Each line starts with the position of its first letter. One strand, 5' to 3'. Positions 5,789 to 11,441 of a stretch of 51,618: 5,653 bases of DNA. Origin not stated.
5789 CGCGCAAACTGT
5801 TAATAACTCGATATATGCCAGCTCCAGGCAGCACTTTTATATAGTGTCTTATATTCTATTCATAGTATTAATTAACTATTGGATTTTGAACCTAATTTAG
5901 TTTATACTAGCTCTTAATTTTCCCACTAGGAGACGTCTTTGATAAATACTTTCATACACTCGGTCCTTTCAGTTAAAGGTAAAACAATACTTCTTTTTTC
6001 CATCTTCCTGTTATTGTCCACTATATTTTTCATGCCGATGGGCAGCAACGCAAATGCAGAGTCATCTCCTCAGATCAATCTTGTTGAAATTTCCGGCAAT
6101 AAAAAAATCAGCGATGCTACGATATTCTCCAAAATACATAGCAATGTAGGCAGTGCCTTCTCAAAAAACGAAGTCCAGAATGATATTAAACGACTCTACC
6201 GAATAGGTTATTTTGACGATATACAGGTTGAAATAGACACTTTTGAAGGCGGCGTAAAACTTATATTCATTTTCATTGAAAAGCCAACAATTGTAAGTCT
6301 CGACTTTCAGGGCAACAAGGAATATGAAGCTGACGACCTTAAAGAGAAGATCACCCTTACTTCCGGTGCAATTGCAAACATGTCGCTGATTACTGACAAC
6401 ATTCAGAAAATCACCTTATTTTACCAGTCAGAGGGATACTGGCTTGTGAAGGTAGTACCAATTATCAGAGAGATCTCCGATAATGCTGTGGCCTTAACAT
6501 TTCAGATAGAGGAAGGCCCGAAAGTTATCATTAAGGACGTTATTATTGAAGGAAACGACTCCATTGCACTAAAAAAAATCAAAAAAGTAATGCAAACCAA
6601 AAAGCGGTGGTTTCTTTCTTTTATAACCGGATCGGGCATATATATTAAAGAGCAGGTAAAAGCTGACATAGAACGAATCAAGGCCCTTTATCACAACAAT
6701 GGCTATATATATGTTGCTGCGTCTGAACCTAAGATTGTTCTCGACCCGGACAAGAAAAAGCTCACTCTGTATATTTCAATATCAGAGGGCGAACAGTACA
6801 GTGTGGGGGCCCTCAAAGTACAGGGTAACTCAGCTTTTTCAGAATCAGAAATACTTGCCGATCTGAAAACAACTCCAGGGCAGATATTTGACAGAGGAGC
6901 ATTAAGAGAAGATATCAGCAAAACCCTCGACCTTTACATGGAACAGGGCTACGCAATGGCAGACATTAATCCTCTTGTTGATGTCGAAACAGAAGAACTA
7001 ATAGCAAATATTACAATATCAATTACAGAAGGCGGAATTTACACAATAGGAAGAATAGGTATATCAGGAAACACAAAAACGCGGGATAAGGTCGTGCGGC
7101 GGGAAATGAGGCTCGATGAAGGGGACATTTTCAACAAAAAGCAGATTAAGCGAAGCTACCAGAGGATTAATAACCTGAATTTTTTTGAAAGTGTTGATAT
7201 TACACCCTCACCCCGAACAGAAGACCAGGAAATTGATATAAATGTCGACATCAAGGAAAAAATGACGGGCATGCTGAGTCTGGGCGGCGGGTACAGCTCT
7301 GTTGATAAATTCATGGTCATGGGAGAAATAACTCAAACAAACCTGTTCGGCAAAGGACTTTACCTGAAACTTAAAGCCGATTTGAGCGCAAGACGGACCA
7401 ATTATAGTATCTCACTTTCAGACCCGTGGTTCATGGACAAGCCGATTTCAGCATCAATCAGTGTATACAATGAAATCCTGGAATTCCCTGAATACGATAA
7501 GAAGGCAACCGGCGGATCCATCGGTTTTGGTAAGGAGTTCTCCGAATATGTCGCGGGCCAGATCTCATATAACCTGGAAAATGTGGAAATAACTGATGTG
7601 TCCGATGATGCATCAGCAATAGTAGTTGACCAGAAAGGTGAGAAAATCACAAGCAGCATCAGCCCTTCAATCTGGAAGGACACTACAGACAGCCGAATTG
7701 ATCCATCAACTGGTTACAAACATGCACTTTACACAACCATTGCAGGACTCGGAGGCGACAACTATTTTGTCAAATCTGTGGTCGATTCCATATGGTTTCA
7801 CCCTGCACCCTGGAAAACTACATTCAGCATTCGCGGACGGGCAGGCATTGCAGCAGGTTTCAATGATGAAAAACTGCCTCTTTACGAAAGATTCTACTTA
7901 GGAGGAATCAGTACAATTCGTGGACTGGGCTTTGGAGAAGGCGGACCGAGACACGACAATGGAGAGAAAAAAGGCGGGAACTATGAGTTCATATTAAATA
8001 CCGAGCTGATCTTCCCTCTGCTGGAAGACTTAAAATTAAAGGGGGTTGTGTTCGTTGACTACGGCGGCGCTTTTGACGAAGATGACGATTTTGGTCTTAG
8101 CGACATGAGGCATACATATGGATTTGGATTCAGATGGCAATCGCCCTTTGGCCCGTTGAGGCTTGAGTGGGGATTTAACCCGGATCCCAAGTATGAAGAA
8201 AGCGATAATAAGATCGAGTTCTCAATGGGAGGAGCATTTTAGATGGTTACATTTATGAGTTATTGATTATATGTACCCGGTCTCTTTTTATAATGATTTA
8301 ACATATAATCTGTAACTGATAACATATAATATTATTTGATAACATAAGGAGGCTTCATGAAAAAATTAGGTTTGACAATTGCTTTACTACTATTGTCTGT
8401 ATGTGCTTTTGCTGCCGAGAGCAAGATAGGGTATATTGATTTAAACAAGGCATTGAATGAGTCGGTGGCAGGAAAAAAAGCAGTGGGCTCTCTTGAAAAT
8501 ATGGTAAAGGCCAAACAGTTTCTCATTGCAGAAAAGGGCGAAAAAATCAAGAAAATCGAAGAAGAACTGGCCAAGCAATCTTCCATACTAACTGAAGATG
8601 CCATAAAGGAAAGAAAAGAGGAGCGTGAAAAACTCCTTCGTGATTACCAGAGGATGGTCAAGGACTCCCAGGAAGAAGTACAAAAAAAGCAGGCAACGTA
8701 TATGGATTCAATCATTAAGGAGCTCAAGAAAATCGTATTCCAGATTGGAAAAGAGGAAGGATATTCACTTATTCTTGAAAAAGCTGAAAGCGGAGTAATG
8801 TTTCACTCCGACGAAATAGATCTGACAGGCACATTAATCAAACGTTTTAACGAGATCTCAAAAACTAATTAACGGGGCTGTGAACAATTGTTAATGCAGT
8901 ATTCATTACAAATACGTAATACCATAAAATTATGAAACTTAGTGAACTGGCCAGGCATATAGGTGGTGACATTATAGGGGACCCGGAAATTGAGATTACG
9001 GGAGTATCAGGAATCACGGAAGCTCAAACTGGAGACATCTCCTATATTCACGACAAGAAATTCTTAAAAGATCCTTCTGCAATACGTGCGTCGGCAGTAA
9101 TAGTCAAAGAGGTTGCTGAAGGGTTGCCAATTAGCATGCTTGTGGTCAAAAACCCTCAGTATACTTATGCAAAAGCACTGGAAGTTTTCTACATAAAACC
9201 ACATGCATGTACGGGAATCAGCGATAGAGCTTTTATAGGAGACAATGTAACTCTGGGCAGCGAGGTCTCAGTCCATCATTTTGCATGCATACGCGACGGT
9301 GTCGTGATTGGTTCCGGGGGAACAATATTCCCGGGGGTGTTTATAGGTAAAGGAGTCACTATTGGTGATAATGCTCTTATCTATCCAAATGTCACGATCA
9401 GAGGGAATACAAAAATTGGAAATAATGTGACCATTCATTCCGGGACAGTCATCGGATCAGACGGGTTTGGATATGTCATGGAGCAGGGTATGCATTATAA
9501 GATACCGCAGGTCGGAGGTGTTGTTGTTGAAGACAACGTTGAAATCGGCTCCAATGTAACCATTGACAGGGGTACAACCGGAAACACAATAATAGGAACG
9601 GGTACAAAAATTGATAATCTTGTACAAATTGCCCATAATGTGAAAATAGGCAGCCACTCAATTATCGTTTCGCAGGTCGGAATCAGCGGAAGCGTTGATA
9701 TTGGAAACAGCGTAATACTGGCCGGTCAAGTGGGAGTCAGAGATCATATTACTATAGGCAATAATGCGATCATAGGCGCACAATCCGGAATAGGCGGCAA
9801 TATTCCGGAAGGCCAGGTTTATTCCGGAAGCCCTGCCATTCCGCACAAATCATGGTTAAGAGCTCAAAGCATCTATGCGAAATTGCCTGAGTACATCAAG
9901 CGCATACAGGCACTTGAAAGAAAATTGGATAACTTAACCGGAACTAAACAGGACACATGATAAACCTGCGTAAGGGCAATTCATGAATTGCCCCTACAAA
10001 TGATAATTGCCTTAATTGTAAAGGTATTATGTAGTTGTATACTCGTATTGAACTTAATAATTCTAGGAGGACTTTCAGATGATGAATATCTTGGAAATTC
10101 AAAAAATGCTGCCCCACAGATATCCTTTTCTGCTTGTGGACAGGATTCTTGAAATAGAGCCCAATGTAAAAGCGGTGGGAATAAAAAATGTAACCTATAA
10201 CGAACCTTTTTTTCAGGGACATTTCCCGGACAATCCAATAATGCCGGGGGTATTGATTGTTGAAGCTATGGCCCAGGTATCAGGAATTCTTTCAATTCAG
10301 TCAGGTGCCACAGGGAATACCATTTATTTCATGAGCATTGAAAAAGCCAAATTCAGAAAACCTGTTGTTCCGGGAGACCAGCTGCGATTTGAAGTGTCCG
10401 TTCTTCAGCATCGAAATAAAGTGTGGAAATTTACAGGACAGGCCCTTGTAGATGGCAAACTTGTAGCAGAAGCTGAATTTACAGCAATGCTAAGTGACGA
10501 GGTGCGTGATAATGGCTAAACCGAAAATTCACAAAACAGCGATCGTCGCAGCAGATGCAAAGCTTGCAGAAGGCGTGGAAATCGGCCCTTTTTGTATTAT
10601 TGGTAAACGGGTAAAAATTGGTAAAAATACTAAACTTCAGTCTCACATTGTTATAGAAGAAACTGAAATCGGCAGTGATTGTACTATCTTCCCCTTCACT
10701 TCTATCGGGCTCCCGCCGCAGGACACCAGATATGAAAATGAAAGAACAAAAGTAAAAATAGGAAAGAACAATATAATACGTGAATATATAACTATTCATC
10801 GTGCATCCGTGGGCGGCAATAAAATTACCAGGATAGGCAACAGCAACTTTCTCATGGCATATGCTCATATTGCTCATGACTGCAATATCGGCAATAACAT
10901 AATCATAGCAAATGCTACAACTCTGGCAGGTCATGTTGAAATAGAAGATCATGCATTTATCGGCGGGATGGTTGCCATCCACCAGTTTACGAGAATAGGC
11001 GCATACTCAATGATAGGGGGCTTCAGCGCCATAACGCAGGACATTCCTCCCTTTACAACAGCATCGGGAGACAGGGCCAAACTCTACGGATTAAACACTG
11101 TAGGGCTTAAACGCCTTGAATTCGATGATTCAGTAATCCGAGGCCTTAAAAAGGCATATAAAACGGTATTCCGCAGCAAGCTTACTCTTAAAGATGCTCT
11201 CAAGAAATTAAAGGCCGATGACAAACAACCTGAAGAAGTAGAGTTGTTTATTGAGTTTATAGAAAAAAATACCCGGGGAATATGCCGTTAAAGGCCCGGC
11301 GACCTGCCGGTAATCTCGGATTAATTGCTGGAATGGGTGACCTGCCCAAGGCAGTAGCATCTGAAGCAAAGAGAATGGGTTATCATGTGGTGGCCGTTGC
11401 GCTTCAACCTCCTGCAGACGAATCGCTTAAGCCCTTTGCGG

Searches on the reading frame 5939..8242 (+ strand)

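Call 7: search_protein_families(library=pfam, proteins=[window:5939-8242:+], max_evalue=0.001)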
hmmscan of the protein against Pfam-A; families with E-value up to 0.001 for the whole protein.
window:5939-8242:+ (767 aa): 4 families
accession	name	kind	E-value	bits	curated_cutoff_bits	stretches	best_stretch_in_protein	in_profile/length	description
PF07244.20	POTRA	-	1.3e-63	212.1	21.3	5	368-441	1-79/79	Surface antigen variable number repeat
PF01103.29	Omp85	-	3.8e-58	198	24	1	468-767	1-325/325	Omp85 superfamily domain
PF08479.16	POTRA_2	-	5.1e-07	29.9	24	0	118-186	3-71/76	POTRA domain, ShlB-type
PF25282.1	POTRA1_3_Toc75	-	3.8e-06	27.4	27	0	390-439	48-96/99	Toc75-like, POTRA domain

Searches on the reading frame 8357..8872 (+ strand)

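Call 7: search_protein_families(library=pfam, proteins=[window:8357-8872:+], max_evalue=0.001)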
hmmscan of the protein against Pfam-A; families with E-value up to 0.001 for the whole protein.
window:8357-8872:+ (171 aa): 1 family
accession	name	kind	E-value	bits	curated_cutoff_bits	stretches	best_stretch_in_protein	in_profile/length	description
PF03938.19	OmpH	-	4.8e-25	88.9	32.4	1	23-163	1-140/141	Outer membrane protein (OmpH-like)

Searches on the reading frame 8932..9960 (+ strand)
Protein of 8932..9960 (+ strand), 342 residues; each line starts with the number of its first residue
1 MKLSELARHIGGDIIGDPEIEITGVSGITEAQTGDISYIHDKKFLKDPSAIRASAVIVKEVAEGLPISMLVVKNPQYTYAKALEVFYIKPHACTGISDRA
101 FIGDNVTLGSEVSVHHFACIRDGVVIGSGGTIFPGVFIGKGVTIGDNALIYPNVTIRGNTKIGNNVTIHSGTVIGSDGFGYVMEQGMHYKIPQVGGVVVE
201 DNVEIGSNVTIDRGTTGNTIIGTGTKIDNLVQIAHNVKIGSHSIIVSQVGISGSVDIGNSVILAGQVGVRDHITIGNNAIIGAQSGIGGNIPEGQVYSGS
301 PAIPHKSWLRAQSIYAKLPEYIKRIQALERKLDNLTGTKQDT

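Call 7: search_protein_families(library=pfam, proteins=[window:8932-9960:+], max_evalue=0.001)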
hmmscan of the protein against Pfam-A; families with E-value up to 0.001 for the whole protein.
window:8932-9960:+ (342 aa): 5 families
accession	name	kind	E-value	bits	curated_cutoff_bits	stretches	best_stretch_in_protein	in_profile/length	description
PF00132.30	Hexapep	-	1e-30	104.6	27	4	141-175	1-35/36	Bacterial transferase hexapeptide (six repeats)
PF04613.19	LpxD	-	1.5e-15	57.2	30.8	1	20-84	2-69/70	UDP-3-O-[3-hydroxymyristoyl] glucosamine N-acyltransferase, LpxD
PF25084.1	LbH_EIF2B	-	7.5e-11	42.4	54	1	98-148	54-103/105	EIF2B subunit epsilon LbH domain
PF14602.12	Hexapep_2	-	0.00019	21.5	27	0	142-174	2-32/34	Hexapeptide repeat of succinyl-transferase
PF25087.1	GMPPB_C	-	0.00072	19.7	39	0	95-126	12-43/110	GMPPB C-terminal domain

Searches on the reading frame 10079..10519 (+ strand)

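Call 7: search_protein_families(library=pfam, proteins=[window:10079-10519:+], max_evalue=0.001)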
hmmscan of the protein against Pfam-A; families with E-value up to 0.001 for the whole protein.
window:10079-10519:+ (146 aa): 4 families
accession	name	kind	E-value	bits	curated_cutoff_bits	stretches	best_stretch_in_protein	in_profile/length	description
PF07977.19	FabA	-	3.9e-40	137.1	23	1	11-133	1-138/138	FabA-like domain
PF22818.2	ApeI-like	-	2.6e-05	24.9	28.5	1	43-107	27-85/119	ApeI dehydratase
PF13279.12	4HBT_2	-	0.00014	22.8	25.5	1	83-140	46-105/122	Thioesterase-like superfamily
PF01575.25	MaoC_dehydratas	-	0.00027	21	27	1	71-114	65-107/123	MaoC like domain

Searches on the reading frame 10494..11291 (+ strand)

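Call 7: search_protein_families(library=pfam, proteins=[window:10494-11291:+], max_evalue=0.001)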
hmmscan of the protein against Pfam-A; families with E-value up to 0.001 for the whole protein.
window:10494-11291:+ (265 aa): 4 families
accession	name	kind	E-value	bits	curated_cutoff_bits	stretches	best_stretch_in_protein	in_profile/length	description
PF13720.11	Acetyltransf_11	-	5.2e-27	94.5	24.5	1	183-264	1-82/82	Udp N-acetylglucosamine O-acyltransferase; Domain 2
PF00132.30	Hexapep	-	5.7e-25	86.4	27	3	112-145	2-35/36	Bacterial transferase hexapeptide (six repeats)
PF25084.1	LbH_EIF2B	-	3.6e-10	40.2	54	1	6-65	12-70/105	EIF2B subunit epsilon LbH domain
PF25087.1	GMPPB_C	-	0.00018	21.6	39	0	86-161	22-94/110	GMPPB C-terminal domain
